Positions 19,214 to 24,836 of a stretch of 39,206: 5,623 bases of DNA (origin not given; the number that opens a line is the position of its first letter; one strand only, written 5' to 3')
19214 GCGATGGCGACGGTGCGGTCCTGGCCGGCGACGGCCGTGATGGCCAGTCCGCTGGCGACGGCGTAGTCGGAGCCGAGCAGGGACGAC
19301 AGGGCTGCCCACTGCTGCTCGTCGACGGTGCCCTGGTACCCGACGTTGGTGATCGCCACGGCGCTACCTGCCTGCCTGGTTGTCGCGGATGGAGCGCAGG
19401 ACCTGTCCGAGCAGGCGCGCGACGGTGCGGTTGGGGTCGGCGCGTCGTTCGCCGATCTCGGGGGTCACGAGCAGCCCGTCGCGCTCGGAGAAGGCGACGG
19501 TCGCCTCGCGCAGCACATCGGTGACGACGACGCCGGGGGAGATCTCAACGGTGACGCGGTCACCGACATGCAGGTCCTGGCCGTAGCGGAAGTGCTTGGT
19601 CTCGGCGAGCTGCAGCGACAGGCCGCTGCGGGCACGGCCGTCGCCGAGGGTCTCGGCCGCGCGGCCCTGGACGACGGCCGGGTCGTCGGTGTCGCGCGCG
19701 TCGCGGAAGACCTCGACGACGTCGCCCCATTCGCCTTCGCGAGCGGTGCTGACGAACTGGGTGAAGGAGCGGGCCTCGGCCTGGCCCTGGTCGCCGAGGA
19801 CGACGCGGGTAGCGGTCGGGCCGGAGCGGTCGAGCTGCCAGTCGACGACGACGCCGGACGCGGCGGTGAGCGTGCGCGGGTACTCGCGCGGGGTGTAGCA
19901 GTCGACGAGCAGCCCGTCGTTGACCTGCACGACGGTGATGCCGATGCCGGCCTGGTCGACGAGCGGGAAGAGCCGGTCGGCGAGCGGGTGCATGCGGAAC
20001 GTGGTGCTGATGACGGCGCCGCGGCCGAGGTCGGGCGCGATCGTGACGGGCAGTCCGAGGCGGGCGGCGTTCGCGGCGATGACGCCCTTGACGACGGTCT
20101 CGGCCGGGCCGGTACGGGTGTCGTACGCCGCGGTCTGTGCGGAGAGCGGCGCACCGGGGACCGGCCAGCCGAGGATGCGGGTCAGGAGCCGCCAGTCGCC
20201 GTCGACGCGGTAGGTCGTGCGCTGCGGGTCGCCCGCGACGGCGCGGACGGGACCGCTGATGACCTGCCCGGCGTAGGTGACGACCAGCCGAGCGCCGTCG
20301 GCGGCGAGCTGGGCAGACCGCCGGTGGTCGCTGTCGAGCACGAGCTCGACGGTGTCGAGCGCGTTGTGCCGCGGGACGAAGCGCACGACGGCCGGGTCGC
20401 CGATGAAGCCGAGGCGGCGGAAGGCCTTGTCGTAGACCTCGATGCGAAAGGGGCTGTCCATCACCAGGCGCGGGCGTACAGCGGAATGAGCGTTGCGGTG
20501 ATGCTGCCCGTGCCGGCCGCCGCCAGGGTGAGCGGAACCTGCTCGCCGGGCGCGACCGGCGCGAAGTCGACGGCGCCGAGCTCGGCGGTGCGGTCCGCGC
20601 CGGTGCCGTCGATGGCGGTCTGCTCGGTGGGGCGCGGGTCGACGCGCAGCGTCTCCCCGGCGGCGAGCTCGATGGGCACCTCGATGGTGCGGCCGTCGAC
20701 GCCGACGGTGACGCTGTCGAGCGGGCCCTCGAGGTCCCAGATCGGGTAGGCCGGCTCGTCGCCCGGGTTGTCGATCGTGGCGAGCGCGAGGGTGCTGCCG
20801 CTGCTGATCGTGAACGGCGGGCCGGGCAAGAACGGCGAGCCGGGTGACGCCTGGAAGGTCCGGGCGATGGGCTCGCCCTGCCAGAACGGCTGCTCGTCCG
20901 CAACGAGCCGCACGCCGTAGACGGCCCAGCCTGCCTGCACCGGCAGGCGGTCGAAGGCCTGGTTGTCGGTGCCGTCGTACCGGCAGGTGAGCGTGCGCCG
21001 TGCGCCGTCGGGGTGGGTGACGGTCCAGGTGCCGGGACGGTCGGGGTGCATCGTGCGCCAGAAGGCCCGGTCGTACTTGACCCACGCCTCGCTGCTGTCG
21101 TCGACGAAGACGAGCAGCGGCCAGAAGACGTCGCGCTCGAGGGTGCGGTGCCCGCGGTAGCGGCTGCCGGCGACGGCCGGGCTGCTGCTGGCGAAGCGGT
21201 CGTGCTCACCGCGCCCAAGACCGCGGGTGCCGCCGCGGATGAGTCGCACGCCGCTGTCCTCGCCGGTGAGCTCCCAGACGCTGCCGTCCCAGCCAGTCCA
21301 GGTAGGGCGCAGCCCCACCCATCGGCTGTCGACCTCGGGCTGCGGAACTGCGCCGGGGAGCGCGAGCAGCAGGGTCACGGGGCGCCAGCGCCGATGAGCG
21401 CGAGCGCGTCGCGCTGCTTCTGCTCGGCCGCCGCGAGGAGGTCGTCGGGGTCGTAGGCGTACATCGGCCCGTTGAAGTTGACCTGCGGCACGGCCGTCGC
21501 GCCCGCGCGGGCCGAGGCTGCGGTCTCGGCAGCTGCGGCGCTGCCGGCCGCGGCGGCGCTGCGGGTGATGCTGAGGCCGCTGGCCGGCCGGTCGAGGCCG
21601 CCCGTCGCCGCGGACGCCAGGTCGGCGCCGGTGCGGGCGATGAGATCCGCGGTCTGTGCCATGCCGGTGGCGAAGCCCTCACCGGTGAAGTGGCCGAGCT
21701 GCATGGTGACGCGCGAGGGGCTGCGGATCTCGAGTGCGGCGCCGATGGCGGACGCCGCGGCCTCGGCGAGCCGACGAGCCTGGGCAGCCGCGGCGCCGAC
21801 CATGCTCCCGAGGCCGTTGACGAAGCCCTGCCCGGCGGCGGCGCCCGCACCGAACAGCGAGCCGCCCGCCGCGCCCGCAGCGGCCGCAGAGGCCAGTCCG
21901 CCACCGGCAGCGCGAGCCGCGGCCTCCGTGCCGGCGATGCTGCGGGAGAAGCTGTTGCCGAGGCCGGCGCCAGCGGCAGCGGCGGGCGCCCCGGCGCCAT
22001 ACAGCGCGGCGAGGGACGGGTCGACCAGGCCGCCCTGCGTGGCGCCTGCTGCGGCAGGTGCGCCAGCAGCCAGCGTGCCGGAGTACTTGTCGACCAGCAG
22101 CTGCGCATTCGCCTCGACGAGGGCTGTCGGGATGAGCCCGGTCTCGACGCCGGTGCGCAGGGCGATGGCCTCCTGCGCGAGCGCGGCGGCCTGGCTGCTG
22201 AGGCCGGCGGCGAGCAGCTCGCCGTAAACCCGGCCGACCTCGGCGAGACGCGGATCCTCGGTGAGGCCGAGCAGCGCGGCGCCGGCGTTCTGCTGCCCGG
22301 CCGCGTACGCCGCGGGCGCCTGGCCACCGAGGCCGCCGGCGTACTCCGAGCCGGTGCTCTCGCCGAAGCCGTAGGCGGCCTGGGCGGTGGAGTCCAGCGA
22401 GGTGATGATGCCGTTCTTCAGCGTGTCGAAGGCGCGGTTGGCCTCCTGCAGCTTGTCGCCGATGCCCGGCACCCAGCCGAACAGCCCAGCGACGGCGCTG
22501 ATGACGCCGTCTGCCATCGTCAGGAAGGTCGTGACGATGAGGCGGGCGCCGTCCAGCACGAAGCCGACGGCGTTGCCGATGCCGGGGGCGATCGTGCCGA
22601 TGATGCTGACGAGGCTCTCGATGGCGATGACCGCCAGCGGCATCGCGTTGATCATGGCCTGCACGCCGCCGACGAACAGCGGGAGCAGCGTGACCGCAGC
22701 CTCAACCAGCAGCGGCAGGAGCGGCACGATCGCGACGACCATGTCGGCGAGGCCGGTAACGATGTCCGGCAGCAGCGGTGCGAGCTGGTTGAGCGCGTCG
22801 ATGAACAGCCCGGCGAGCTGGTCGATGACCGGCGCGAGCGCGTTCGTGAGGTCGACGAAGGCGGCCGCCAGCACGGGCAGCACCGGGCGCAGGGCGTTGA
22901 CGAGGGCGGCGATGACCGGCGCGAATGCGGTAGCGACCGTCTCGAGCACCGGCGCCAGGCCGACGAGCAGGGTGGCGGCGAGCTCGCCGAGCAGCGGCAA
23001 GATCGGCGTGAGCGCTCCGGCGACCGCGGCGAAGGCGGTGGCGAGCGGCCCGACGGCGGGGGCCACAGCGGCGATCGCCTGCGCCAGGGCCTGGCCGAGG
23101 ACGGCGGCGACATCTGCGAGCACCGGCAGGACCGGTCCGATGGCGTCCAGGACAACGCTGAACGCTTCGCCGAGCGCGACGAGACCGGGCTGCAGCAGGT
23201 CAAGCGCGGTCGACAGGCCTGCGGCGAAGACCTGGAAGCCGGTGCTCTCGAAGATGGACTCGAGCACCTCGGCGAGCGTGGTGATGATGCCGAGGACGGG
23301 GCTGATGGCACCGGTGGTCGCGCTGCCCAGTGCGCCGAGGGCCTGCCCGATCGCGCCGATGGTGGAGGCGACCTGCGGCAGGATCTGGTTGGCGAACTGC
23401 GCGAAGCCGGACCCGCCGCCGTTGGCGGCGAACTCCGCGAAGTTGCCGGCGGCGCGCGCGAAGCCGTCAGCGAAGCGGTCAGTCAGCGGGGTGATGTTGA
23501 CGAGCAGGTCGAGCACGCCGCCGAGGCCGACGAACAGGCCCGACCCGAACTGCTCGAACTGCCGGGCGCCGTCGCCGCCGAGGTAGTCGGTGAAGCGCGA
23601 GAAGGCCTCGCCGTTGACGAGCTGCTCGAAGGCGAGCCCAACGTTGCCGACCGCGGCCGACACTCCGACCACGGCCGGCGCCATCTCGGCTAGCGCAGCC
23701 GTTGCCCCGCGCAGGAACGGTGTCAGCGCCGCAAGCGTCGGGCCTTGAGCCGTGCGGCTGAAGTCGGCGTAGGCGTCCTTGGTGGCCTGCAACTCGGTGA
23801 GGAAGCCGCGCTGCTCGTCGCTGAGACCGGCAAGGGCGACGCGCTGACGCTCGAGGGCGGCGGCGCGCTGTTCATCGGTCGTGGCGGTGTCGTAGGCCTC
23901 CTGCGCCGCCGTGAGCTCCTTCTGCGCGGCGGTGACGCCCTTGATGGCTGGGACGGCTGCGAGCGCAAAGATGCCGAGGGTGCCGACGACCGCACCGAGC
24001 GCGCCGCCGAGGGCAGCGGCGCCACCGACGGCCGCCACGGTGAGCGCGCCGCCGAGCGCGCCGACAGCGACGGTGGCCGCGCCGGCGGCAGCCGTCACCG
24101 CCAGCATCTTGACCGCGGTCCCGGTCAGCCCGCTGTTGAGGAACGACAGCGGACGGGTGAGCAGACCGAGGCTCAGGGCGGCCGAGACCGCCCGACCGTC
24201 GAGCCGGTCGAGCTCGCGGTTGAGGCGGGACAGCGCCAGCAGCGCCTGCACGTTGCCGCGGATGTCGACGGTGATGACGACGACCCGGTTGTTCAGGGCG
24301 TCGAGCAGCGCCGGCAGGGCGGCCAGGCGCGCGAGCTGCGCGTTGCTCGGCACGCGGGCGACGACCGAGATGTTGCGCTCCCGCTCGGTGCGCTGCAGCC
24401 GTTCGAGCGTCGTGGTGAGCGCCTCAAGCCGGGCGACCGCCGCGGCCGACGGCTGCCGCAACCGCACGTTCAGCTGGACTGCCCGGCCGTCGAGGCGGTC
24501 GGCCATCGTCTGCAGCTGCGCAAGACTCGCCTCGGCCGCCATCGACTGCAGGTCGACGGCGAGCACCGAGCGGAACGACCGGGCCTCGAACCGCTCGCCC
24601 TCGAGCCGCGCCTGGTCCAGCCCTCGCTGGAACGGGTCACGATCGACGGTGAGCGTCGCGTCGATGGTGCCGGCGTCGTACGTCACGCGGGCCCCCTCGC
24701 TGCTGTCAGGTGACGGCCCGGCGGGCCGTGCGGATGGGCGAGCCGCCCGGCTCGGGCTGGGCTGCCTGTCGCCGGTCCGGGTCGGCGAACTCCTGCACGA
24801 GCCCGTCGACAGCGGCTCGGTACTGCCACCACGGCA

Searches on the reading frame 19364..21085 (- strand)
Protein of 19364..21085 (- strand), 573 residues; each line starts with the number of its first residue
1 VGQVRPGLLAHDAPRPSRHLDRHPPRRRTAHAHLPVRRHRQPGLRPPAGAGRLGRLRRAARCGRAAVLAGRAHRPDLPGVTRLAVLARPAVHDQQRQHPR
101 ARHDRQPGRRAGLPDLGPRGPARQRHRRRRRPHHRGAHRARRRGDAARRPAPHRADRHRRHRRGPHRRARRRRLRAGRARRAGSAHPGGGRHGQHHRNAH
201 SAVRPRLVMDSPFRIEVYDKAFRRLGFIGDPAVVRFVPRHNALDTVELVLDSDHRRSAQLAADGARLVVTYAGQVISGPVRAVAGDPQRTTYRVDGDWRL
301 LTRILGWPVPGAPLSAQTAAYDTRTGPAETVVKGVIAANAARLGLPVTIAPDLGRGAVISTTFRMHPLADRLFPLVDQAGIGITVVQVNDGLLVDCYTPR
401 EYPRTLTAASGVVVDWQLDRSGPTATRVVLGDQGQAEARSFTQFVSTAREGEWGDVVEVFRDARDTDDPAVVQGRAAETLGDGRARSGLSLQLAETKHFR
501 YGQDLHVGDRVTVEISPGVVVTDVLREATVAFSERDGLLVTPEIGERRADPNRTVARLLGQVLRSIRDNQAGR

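Call 30: search_protein_families(library=phrogs, proteins=[window:19364-21085:-], max_evalue=0.001)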
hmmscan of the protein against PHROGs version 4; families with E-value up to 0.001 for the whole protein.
window:19364-21085:- (573 aa): 3 families
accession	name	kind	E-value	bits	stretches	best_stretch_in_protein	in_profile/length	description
phrog_110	-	tail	1.6e-35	123.3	2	209-352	57-214/678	minor tail protein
phrog_538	-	tail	2e-28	100.4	1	214-561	30-390/684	minor tail protein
phrog_30994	-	tail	3e-25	89.5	1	212-522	6-346/668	minor tail protein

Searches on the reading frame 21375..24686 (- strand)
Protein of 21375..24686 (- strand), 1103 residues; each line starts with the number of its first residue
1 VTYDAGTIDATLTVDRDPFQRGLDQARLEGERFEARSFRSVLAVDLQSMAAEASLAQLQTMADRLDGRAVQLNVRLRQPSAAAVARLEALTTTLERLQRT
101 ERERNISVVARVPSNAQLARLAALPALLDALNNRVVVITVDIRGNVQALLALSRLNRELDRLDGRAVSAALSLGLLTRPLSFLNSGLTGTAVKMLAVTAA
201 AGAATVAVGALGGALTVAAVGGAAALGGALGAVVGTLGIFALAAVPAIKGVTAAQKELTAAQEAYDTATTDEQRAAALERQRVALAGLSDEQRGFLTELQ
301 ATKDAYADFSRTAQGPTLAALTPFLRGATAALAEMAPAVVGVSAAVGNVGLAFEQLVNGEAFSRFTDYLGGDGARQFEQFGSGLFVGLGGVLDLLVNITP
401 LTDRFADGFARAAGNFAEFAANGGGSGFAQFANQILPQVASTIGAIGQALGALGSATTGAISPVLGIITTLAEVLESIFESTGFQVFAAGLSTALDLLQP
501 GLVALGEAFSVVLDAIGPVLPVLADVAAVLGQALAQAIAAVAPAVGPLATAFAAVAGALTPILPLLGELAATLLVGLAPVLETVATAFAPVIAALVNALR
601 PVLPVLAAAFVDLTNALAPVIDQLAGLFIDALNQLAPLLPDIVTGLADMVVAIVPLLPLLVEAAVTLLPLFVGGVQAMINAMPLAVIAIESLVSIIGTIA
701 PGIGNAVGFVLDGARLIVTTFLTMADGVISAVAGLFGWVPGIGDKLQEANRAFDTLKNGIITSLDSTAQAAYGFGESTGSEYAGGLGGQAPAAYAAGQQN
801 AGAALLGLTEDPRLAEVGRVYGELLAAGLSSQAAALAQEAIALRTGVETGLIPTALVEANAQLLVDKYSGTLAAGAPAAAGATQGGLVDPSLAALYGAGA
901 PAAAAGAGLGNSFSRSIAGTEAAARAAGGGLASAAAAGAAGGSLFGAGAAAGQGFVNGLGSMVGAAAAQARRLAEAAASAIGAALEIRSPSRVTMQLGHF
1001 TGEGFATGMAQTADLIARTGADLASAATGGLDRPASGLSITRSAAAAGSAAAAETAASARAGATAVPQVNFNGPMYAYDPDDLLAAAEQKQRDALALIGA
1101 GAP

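Call 30: search_protein_families(library=phrogs, proteins=[window:21375-24686:-], max_evalue=0.001)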
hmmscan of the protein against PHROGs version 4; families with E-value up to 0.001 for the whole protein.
window:21375-24686:- (1103 aa): 15 families
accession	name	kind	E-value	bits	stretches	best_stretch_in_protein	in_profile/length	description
phrog_1204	-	tail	3.4e-27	95.8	2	905-1033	1250-1378/1483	tail protein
phrog_5493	-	tail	6.5e-25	88.6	1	211-1035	412-1035/1102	tail length tape measure protein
phrog_305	-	tail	2.9e-23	83.5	1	43-1034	49-759/1001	tail length tape measure protein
phrog_6090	-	tail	1.6e-22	80.1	2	245-711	426-911/1853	tail length tape measure protein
phrog_5218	-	unknown function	3.6e-22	79.4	1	755-1056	1194-1454/1599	-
phrog_58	-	tail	5.3e-21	75.8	1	8-1056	177-1022/1544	tail length tape measure protein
phrog_4372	-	tail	2.4e-17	62.7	1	493-1032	1072-1562/1681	tail length tape measure protein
phrog_4197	-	tail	4.6e-15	55.4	1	247-595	470-802/1783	tail length tape measure protein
phrog_1686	-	tail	9.3e-13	47.9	1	912-1039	1013-1147/1224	tail length tape measure protein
phrog_1535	-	tail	4.2e-12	46.1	1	411-963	557-1010/1152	tail length tape measure protein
phrog_1272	-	tail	4.5e-11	42.2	1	428-760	576-877/1606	tail length tape measure protein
phrog_991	-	tail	7e-10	38.1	1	502-766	583-821/1966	tail length tape measure protein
phrog_7334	-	unknown function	5.7e-05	22.4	0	510-649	48-179/1078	-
phrog_5448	-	tail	0.00025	19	1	249-603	1327-1687/3103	tail length tape measure protein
phrog_25849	-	unknown function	0.00055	19.6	1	940-1016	386-463/544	-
